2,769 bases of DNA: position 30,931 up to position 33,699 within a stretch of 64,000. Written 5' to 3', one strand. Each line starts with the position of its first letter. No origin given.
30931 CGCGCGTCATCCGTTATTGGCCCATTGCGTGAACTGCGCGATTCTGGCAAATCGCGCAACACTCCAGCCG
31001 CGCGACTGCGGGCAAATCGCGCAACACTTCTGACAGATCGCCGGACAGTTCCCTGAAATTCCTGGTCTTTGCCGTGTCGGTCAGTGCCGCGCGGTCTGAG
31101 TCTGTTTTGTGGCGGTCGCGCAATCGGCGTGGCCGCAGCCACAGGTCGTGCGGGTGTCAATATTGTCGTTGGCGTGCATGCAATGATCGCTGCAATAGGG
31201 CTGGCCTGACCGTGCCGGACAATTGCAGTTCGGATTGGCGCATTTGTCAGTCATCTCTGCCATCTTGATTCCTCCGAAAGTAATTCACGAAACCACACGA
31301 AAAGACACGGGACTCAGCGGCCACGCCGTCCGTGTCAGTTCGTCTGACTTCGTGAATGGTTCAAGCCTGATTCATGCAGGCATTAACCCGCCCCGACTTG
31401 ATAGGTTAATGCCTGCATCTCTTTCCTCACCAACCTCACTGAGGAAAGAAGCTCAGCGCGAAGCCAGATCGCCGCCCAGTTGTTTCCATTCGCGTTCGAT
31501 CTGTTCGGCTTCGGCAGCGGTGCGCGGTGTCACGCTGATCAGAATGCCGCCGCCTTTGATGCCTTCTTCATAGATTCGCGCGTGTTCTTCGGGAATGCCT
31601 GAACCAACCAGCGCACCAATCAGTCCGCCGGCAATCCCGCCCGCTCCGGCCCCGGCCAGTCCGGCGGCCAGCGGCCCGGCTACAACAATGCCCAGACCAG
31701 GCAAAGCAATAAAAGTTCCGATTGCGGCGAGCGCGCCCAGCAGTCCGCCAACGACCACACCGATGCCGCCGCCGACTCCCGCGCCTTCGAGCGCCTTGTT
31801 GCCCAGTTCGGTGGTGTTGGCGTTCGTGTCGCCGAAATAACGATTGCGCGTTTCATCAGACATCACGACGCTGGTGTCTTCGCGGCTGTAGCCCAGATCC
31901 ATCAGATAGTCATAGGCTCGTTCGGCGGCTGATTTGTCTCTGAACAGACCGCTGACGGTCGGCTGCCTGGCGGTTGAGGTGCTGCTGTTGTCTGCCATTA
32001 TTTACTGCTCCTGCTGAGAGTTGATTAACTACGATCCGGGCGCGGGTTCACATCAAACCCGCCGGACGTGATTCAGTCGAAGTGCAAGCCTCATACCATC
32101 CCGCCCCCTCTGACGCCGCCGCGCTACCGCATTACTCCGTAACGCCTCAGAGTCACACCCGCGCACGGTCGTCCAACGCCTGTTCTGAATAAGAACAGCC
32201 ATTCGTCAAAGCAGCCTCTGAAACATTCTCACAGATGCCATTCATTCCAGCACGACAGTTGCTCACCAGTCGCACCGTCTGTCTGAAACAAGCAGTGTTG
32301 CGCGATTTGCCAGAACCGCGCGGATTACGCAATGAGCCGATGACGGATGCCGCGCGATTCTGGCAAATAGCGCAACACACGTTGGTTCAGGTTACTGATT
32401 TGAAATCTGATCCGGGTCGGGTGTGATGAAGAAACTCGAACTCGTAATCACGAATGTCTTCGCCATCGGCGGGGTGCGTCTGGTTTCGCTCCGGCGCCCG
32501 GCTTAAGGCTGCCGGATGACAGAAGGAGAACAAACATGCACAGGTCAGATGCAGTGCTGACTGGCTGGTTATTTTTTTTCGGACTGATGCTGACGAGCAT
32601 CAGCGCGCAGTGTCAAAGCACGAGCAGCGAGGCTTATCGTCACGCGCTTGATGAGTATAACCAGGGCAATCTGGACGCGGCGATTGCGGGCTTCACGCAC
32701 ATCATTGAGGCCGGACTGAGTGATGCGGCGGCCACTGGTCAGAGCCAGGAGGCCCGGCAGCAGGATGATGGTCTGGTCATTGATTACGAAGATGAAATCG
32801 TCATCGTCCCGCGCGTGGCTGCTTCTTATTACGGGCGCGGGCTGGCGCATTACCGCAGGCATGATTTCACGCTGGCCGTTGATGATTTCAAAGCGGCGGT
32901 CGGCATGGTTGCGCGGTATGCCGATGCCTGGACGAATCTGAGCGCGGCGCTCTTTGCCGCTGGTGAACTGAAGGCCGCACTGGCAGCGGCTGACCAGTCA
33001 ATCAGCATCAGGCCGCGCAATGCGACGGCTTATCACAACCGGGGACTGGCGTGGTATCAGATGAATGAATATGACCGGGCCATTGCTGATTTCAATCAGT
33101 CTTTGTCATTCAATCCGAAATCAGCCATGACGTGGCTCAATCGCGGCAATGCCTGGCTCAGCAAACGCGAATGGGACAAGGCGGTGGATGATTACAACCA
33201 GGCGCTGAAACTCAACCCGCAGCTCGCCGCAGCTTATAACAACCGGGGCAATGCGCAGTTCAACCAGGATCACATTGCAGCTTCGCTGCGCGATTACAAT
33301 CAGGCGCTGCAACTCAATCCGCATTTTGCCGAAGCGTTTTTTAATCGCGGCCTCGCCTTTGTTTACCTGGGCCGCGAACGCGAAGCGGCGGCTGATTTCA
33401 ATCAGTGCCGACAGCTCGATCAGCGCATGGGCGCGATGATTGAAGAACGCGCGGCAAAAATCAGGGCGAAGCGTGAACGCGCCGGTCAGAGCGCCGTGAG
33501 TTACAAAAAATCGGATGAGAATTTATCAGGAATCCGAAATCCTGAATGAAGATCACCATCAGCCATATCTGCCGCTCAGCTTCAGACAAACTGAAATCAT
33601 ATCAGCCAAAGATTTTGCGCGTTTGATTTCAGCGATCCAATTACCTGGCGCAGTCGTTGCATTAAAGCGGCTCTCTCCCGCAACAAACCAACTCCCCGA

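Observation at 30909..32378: Metallothionein plus stress-protein mini-island bracketed by two copies of a palindromic MITE (family A); third copy at 1073-1155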

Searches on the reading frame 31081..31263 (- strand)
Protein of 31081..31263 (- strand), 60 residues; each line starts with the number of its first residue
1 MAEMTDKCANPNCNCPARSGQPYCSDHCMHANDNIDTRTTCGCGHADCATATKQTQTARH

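Call 9: search_protein_families(library=pfam, proteins=[window:31081-31263:-], max_evalue=0.01)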
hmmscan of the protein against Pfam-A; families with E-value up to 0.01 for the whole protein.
window:31081-31263:- (60 aa): 0 families

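Call 31: search_protein_families(library=ncbifam, proteins=[window:31081-31263:-], max_evalue=10)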
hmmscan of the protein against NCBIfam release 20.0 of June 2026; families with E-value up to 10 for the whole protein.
window:31081-31263:- (60 aa): 0 families

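Call 32: search_solved_structures(query=window:31081-31263:-, max_evalue=10, show_alignments=2)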
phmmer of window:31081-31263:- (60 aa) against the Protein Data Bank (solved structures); distinct sequences matched with E-value up to 10: 3.
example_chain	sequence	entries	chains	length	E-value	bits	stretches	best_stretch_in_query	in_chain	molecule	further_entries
7s0s_h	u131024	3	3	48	0.016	18.8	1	33-57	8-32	50S ribosomal protein L31 | Large ribosomal subunit protein bL31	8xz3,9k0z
5o5j_g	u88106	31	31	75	0.039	17.6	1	33-57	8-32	50S ribosomal protein L31 | Large ribosomal subunit protein bL31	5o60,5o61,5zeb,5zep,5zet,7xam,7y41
6avj_A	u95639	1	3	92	0.64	13.8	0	12-29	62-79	CDGSH iron-sulfur domain-containing protein 3, mitochondrial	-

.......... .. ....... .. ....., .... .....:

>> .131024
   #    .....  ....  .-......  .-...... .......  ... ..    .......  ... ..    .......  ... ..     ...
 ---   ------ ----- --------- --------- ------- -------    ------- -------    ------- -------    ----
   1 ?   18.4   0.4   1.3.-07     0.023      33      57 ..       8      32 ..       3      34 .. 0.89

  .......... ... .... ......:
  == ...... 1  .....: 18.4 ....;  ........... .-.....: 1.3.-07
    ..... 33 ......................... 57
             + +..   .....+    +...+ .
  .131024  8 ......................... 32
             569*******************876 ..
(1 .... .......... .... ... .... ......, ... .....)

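Call 33: search_protein_families(library=pfam, proteins=[window:31081-31263:-], max_evalue=10)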
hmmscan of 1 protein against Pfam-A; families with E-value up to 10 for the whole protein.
window:31081-31263:- (60 aa): 1 family
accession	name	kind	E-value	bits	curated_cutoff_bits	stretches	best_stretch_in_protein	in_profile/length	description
PF02069.22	Metallothio_Pro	-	1.8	9.3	33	0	6-49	5-50/51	Prokaryotic metallothionein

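Call 57: list_cluster_members(proteins=[L020:8741-8923:-, L020:9156-9698:-, window:31081-31263:-, window:31453-31998:-, P0001])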
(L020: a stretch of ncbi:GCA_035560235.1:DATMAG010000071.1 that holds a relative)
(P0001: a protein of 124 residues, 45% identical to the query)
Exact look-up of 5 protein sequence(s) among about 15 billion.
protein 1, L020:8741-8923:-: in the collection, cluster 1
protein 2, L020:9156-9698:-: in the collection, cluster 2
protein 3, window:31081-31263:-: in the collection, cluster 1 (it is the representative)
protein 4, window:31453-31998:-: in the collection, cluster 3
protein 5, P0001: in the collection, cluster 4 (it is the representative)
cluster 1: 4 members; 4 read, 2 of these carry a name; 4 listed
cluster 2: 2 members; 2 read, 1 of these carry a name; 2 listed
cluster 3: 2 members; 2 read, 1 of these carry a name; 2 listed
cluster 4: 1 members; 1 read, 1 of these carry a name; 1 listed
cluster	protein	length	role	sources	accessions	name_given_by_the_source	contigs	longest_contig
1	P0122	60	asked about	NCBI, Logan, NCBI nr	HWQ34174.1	MAG TPA: hypothetical protein VNQ79_15105 [Blastocatellia bacterium] | hypothetical protein [Blastocatellia bacterium]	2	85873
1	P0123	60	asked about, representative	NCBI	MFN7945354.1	MAG: hypothetical protein U0Z53_08385 [Blastocatellia bacterium]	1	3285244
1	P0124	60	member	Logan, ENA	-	-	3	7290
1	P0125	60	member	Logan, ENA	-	-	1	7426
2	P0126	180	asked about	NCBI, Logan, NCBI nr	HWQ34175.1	MAG TPA: hypothetical protein VNQ79_15110 [Blastocatellia bacterium] | hypothetical protein [Blastocatellia bacterium]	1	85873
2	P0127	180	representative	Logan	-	-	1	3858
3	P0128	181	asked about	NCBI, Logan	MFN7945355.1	MAG: hypothetical protein U0Z53_08390 [Blastocatellia bacterium]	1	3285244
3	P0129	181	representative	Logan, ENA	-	-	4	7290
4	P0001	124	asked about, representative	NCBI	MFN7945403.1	MAG: hypothetical protein U0Z53_08630 [Blastocatellia bacterium]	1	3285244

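Call 75: search_solved_structures(query=A10, max_evalue=10, show_alignments=3)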
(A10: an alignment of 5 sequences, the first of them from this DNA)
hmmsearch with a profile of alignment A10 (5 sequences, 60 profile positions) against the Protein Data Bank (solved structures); distinct sequences matched with E-value up to 10: 5.
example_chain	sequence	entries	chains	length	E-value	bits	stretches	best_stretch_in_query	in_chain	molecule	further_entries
7s0s_h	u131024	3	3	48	0.061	16.4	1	35-55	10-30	50S ribosomal protein L31 | Large ribosomal subunit protein bL31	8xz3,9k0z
5o5j_g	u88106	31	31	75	0.17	15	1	35-55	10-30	50S ribosomal protein L31 | Large ribosomal subunit protein bL31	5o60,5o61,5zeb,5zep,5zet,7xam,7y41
7tdm_A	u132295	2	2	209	1.2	12.3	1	12-30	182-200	Claudin-4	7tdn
7kp4_A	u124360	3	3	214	1.2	12.3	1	12-30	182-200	Claudin-4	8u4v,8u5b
9cmh_A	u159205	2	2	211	1.2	12.3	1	12-30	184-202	Claudin-4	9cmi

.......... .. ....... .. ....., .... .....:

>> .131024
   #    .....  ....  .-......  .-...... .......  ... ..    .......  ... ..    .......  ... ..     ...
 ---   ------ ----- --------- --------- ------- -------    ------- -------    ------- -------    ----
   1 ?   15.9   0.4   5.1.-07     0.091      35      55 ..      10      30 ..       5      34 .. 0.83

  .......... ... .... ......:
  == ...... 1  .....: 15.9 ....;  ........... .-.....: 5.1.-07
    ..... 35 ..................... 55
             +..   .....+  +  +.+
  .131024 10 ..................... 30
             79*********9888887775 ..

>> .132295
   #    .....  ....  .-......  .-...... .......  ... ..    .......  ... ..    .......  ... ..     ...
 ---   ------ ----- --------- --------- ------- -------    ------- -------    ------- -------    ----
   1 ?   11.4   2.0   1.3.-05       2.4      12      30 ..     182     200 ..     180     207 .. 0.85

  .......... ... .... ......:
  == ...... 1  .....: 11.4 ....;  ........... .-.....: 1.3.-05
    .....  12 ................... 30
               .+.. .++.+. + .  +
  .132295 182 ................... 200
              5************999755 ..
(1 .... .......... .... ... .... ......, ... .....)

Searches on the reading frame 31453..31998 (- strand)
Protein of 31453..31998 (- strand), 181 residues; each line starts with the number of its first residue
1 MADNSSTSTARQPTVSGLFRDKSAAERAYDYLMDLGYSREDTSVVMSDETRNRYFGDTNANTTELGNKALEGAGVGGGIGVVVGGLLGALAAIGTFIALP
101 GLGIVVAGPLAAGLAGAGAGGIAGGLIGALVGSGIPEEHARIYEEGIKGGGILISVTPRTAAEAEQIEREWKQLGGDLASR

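Call 9: search_protein_families(library=pfam, proteins=[window:31453-31998:-], max_evalue=0.01)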
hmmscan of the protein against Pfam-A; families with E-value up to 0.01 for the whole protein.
window:31453-31998:- (181 aa): 1 family
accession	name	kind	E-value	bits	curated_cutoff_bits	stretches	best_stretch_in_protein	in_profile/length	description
PF11181.13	YflT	-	5.8e-05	24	26.2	1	17-69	4-60/99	Heat induced stress protein YflT domain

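Call 13: find_encoding_contigs(protein=window:31453-31998:-, flank=10000, max_places=10)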
Protein window:31453-31998:- (181 aa): 1 contig read that carries it; 1 place shown.
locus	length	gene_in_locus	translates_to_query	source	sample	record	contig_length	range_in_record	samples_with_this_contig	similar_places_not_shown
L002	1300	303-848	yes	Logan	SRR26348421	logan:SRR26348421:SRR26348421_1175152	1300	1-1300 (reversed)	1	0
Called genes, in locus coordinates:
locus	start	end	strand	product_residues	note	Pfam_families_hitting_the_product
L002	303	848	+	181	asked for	-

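Call 31: search_protein_families(library=ncbifam, proteins=[window:31453-31998:-], max_evalue=10)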
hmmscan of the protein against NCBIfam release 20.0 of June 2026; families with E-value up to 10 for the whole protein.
window:31453-31998:- (181 aa): 1 family
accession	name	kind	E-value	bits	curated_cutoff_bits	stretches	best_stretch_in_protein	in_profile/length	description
NF053524.1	thylo_ssl2009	equivalog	0.012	16.3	58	1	114-146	12-44/90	ssl2009 family thylakoid membrane protein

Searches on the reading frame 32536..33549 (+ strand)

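Call 9: search_protein_families(library=pfam, proteins=[window:32536-33549:+], max_evalue=0.01)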
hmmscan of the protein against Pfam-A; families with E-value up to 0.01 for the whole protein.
window:32536-33549:+ (337 aa): 15 families
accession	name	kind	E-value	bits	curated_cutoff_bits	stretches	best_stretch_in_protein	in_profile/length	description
PF00515.34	TPR_1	-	2.8e-42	141.3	27.8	5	198-229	2-33/34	Tetratricopeptide repeat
PF07719.23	TPR_2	-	2e-34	115.3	27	5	163-195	1-33/34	Tetratricopeptide repeat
PF13414.12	TPR_11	-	1e-31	108.8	26.8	4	212-244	9-41/42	TPR repeat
PF13371.12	TPR_9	-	3.4e-22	78.7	35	3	138-195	4-61/73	Tetratricopeptide repeat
PF13181.12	TPR_8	-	5.3e-21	73.4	25.7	1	163-195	1-33/34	Tetratricopeptide repeat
PF13432.12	TPR_16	-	1.6e-20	73.6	32.7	3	169-229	3-63/65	Tetratricopeptide repeat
PF13431.12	TPR_17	-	2.5e-13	49.6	24.4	1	220-248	2-30/34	Tetratricopeptide repeat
PF13424.12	TPR_12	-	2e-10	41.1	30.1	2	129-191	3-73/77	Tetratricopeptide repeat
PF13428.12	TPR_14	-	4.7e-09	36.5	23.5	0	130-169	2-41/44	Tetratricopeptide repeat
PF14559.12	TPR_19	-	3.4e-07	30.9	25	1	109-167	5-62/68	Tetratricopeptide repeat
PF13174.12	TPR_6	-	4.9e-07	30.4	26.3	0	165-196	2-33/33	Tetratricopeptide repeat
PF01239.28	PPTA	-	5.7e-06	26.2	29.5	0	146-173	2-29/32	Protein prenyltransferase alpha subunit repeat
PF13374.12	TPR_10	-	7.7e-06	26.2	27.5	0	163-190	2-29/42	Tetratricopeptide repeat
PF25575.1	TPR_BSK1_C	-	0.00045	20.5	42.2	0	167-233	46-113/118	Serine/threonine-protein kinase BSK1-like, TPR repeats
PF25064.1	ARM_TT21_5th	-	0.00066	20.4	27.8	0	209-296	13-102/117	TT21 fifth ARM repeats domain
